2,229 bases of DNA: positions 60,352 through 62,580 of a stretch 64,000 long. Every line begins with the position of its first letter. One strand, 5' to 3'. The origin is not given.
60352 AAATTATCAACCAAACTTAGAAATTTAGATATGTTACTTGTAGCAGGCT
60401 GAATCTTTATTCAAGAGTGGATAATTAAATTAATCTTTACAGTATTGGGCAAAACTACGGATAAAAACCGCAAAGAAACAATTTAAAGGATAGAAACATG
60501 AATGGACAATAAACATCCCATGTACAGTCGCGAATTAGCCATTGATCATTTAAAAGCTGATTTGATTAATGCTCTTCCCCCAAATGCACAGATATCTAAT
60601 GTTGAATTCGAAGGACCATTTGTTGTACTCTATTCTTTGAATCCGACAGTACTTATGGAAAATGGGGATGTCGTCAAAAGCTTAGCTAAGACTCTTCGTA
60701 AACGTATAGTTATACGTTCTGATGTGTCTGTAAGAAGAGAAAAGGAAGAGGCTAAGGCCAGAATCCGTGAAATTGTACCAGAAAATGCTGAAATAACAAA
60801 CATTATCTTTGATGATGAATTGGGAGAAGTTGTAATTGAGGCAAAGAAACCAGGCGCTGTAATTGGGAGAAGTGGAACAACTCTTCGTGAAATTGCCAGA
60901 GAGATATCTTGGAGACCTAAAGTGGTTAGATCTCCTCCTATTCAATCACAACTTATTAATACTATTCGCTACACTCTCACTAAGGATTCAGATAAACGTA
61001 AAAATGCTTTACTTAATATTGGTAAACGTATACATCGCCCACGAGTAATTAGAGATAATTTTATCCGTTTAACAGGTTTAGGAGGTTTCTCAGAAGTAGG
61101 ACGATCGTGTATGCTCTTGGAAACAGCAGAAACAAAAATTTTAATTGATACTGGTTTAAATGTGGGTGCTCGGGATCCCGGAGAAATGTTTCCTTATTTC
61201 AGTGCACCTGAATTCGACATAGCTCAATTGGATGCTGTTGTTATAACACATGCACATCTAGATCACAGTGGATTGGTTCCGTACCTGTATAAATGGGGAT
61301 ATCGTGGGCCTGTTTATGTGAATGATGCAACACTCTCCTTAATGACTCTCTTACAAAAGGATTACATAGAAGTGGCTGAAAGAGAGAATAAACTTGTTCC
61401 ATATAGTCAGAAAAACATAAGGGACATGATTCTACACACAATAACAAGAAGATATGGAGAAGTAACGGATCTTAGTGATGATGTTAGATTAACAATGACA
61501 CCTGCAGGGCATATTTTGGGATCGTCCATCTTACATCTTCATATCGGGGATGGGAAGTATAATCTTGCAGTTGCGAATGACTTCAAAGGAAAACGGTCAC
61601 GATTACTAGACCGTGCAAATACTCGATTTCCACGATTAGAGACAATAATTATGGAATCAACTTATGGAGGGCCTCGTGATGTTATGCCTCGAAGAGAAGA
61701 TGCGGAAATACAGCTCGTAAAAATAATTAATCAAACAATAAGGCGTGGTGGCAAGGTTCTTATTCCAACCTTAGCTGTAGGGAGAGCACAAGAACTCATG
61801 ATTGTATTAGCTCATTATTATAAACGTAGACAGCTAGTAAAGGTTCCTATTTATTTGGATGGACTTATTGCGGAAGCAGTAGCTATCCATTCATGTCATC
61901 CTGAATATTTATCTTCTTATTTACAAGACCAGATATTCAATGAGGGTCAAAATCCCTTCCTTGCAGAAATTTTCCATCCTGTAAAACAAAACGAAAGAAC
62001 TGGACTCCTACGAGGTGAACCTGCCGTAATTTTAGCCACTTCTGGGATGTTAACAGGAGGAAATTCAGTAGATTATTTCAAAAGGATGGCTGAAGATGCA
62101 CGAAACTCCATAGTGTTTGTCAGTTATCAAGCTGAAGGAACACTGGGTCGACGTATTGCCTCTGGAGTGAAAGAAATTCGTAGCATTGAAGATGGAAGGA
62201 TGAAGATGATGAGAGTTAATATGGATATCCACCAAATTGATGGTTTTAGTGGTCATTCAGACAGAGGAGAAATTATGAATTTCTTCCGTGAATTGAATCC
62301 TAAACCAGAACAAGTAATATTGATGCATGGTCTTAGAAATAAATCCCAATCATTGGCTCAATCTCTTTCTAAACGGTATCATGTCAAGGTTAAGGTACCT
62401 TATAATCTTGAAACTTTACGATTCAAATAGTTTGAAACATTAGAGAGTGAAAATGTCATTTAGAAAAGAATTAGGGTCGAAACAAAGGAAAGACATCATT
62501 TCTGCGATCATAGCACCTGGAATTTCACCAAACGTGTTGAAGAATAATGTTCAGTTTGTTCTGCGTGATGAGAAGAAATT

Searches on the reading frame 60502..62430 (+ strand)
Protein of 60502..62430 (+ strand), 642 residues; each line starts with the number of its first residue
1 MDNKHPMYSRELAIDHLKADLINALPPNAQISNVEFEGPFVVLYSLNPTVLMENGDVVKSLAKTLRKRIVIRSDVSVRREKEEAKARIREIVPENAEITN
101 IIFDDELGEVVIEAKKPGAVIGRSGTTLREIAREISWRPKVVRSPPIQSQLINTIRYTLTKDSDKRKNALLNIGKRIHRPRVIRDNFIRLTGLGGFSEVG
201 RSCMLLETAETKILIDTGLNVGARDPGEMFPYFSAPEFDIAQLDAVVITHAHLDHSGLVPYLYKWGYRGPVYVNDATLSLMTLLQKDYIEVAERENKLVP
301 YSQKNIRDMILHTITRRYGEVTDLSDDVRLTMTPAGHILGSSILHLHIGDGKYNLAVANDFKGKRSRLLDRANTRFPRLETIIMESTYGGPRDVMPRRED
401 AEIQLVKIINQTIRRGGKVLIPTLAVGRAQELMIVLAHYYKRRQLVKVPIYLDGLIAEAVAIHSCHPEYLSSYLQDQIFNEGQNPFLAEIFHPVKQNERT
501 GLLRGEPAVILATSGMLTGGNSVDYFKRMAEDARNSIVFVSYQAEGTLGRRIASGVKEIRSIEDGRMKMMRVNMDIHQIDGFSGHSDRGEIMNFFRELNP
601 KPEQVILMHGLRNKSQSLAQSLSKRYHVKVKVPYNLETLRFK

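Call 70: search_protein_families(library=pfam, proteins=[window:60502-62430:+], max_evalue=0.00001)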
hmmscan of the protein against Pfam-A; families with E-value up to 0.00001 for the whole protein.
window:60502-62430:+ (642 aa): 6 families
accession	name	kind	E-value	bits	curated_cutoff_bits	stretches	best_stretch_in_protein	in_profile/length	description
PF10996.14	Beta-Casp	-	7e-32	110.9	27.7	1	429-552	1-120/120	Beta-Casp domain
PF17214.9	KH_TffA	-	4.3e-27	94.3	22.6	1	14-78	4-68/68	Transcription termination factor FttA, KH domain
PF07521.17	RMMBL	-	4.1e-18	65.6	21.6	1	570-633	2-63/63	Zn-dependent metallo-hydrolase RNA specificity domain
PF00753.33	Lactamase_B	-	6.5e-13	49.5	22.7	1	200-372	5-161/196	Metallo-beta-lactamase superfamily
PF12706.13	Lactamase_B_2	-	1.6e-08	34.8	27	1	211-341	1-116/200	Beta-lactamase superfamily domain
PF16661.11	Lactamase_B_6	-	1.9e-08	34.4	27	1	205-374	1-175/193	Metallo-beta-lactamase superfamily domain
